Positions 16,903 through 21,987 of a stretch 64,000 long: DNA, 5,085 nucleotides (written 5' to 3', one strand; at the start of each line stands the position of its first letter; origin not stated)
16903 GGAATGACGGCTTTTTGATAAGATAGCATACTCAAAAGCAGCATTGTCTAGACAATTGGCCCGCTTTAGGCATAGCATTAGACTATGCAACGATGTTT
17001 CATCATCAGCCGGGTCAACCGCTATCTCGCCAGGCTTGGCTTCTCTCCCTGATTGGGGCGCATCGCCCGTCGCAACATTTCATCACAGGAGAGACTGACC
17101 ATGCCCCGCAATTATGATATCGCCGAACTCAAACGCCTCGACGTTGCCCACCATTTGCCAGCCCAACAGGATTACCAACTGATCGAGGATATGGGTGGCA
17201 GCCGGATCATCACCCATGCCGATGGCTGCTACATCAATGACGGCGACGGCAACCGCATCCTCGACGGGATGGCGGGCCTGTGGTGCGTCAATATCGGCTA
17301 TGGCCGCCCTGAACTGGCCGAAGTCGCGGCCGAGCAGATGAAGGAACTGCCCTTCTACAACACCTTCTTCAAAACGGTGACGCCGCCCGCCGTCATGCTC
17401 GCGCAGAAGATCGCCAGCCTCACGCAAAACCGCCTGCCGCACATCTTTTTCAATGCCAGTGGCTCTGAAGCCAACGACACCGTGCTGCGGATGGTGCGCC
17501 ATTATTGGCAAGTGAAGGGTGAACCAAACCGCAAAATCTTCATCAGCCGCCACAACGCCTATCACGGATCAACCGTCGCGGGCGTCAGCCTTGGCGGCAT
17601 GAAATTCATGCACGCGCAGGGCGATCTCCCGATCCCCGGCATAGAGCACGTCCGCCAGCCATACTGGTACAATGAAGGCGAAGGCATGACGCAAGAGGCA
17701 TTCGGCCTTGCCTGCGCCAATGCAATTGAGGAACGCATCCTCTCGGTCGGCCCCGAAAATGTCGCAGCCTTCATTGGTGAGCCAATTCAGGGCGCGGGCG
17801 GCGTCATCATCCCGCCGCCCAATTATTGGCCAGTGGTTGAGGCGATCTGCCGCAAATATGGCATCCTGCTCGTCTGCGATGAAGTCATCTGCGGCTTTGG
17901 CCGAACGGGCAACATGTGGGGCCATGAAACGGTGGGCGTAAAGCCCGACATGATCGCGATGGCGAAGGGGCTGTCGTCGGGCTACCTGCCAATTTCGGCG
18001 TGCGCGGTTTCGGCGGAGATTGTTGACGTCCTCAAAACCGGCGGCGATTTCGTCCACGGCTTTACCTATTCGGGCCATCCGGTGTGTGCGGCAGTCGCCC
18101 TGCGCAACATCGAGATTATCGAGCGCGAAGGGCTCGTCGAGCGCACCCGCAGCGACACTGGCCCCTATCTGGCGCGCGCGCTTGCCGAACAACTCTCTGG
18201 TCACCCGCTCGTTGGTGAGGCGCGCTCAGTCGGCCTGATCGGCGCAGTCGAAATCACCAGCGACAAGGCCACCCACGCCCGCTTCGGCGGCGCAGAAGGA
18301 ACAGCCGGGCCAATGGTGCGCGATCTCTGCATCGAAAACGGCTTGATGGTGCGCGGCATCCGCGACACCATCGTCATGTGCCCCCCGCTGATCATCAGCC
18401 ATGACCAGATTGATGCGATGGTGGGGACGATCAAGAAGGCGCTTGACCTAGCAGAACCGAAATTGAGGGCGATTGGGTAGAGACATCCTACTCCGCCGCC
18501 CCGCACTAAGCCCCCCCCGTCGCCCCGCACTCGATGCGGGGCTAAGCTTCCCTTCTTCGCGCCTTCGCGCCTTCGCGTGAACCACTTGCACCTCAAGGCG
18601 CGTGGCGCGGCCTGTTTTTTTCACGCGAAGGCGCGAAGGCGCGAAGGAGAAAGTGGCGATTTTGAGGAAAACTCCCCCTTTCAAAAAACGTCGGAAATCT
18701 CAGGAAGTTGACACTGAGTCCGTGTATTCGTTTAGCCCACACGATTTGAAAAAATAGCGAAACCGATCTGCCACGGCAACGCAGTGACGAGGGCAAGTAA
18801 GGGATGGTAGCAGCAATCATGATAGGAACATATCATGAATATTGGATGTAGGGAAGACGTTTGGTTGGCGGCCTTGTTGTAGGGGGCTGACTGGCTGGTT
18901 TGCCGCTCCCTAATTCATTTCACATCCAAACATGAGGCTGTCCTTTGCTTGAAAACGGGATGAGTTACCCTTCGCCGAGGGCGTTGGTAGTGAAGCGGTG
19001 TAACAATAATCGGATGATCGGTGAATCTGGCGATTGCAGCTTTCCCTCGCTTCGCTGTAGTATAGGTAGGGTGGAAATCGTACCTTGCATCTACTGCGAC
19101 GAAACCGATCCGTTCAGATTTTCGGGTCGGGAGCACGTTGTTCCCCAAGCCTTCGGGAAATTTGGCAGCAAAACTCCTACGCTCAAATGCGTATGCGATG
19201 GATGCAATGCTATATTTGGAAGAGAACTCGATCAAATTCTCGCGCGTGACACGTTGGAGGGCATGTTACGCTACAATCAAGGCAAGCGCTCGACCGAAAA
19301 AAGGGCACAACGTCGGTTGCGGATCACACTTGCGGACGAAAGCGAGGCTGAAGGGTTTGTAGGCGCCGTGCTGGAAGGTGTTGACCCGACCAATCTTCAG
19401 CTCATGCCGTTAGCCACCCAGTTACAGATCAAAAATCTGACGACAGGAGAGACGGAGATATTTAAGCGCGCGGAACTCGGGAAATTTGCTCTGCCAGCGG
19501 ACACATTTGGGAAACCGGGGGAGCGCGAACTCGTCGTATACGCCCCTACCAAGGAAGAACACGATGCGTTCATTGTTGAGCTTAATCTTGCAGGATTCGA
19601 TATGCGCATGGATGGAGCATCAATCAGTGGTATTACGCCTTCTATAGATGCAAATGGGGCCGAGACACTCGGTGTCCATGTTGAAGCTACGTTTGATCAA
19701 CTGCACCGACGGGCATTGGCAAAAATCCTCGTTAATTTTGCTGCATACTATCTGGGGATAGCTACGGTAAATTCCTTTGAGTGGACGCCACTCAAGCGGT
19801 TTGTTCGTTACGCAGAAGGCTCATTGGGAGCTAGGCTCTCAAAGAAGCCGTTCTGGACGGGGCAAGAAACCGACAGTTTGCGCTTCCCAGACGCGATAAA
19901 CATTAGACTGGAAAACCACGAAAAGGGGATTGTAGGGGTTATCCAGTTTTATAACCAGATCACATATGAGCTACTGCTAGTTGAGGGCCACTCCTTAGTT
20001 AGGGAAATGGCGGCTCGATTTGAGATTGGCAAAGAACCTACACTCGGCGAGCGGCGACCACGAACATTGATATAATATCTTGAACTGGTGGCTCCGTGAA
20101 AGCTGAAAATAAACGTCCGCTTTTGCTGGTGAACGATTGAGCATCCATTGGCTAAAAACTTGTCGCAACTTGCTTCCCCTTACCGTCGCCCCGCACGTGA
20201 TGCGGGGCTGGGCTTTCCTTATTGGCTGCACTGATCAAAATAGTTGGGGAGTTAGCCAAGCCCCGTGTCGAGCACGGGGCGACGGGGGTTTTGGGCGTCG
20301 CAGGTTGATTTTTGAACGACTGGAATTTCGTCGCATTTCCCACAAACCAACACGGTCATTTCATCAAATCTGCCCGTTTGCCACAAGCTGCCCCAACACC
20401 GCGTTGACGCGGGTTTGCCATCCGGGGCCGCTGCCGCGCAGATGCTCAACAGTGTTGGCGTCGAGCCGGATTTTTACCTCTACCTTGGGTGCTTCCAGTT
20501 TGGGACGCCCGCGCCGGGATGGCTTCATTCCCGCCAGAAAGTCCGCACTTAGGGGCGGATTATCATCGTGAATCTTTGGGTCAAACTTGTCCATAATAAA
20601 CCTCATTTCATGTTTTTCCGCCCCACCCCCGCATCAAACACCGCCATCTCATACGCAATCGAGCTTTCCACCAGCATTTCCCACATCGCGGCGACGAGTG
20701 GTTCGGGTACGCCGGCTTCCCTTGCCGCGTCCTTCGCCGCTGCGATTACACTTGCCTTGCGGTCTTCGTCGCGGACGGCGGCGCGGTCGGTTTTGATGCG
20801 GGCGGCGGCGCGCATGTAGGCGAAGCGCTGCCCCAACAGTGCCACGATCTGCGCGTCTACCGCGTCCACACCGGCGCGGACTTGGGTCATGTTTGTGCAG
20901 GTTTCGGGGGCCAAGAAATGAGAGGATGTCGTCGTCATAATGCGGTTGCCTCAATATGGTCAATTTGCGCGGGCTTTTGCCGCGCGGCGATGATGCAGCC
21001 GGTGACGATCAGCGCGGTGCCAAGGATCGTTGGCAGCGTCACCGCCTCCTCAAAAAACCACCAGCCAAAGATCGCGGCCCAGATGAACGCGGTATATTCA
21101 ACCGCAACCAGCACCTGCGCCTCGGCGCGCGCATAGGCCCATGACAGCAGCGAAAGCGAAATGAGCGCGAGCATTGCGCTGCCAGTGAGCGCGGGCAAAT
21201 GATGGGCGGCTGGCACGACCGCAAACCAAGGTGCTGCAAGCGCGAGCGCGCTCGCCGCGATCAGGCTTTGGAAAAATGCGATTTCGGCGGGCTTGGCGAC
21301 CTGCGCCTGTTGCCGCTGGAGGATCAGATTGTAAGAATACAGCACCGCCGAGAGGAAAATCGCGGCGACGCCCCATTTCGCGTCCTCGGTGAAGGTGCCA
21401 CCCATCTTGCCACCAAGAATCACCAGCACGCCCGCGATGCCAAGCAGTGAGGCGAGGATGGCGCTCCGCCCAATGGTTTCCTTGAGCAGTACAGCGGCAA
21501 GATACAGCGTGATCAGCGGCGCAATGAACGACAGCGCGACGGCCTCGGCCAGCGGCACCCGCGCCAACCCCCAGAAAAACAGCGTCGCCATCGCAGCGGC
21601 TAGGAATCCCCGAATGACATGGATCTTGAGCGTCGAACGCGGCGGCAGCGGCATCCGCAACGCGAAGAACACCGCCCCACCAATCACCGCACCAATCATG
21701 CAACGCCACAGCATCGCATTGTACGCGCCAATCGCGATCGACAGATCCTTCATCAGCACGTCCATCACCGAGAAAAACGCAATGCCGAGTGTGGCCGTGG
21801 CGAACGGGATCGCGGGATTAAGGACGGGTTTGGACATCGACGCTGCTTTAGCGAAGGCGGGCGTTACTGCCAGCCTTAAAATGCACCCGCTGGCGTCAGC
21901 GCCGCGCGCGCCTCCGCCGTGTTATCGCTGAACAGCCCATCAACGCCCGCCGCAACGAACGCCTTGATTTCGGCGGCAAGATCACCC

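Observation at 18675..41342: Dispersed ~180-bp LexA-box element that marks cargo-gene insertion sites: candidate SOS-linked cassette system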

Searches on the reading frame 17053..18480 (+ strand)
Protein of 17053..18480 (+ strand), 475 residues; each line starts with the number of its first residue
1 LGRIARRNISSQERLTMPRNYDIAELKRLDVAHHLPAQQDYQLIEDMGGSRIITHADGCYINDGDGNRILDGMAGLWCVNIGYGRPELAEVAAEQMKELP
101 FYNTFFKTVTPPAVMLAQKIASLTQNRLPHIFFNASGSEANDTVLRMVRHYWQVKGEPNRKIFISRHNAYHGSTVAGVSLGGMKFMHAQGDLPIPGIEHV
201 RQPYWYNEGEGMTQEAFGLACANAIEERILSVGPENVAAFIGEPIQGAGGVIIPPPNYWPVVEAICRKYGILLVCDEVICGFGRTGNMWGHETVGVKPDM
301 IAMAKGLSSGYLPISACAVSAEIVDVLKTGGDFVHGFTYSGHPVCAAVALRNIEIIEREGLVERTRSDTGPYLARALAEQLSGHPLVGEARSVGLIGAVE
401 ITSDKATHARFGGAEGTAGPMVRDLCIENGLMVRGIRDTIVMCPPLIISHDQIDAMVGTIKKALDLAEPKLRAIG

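Call 15: search_protein_families(library=pfam, proteins=[window:17053-18480:+])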
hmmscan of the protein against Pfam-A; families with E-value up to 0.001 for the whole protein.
window:17053-18480:+ (475 aa): 1 family
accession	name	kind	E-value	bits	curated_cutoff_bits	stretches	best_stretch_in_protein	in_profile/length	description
PF00202.27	Aminotran_3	-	2.8e-94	316.5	30.5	1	51-464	11-403/403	Aminotransferase class-III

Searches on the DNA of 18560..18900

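Call 25: search_rna_families(source=window, start=18560, end=18900, threshold=evalue, max_evalue=10, show_alignments=2)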
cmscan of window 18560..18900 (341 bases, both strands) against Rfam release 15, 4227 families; matches with E-value up to 10: 3.
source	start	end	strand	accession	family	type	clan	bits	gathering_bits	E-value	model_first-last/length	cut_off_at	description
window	18562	18639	+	RF03872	MIR6426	Gene; miRNA;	-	22.4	96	0.04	1-84/84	no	MIR6426 microRNA precursor family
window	18562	18639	-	RF03872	MIR6426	Gene; miRNA;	-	22.4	96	0.04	1-84/84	no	MIR6426 microRNA precursor family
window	18560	18662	-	RF02532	MNV_3UTR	Cis-reg;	-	10.9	70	4.2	1-115/222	3'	Murine norovirus 3'UTR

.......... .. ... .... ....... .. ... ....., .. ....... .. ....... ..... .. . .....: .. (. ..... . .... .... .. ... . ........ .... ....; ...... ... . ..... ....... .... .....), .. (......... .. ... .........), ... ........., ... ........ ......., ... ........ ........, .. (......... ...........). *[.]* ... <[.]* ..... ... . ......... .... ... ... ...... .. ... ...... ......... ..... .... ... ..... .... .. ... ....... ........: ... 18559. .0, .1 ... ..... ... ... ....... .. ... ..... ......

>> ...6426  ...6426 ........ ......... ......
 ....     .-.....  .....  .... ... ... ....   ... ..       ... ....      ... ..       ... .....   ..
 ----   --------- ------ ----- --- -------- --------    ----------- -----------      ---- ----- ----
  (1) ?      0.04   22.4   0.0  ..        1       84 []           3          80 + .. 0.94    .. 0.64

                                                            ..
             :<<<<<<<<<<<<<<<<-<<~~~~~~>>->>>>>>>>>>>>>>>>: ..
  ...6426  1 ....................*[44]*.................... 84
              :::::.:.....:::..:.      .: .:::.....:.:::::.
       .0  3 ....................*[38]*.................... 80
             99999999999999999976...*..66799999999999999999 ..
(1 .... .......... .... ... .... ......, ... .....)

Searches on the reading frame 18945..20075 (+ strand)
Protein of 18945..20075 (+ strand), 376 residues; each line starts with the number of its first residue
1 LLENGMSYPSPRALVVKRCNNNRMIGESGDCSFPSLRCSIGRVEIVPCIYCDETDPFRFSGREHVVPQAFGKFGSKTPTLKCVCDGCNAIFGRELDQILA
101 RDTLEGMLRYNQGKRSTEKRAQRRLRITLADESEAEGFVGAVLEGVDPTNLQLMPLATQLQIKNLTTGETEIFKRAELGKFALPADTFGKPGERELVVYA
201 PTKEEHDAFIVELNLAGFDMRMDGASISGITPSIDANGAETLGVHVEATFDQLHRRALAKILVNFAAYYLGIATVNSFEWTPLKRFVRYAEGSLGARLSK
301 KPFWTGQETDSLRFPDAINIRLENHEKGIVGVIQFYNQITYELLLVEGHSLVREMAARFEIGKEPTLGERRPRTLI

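Call 15: search_protein_families(library=pfam, proteins=[window:18945-20075:+])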
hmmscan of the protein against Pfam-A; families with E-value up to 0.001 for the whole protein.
window:18945-20075:+ (376 aa): 1 family
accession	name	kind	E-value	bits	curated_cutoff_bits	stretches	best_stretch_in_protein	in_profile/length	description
PF14279.12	HNH_5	-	9.5e-08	32.3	27.5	1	48-101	1-53/56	HNH endonuclease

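Call 58: search_protein_families(library=ncbifam, max_evalue=0.001, proteins=[window:18945-20075:+])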
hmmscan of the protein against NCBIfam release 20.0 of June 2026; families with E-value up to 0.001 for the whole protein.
window:18945-20075:+ (376 aa): 0 families

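Call 81: search_protein_families(library=padloc, max_evalue=0.001, proteins=[window:18945-20075:+])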
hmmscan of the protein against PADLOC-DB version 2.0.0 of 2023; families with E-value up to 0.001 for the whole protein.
window:18945-20075:+ (376 aa): 0 families

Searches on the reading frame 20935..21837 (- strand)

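Call 15: search_protein_families(library=pfam, proteins=[window:20935-21837:-])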
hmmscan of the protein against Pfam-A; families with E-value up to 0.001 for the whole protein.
window:20935-21837:- (300 aa): 1 family
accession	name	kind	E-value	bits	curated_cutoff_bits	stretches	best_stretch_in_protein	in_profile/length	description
PF00892.27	EamA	-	4.4e-26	92.2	28.2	2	15-141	7-134/135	EamA-like transporter family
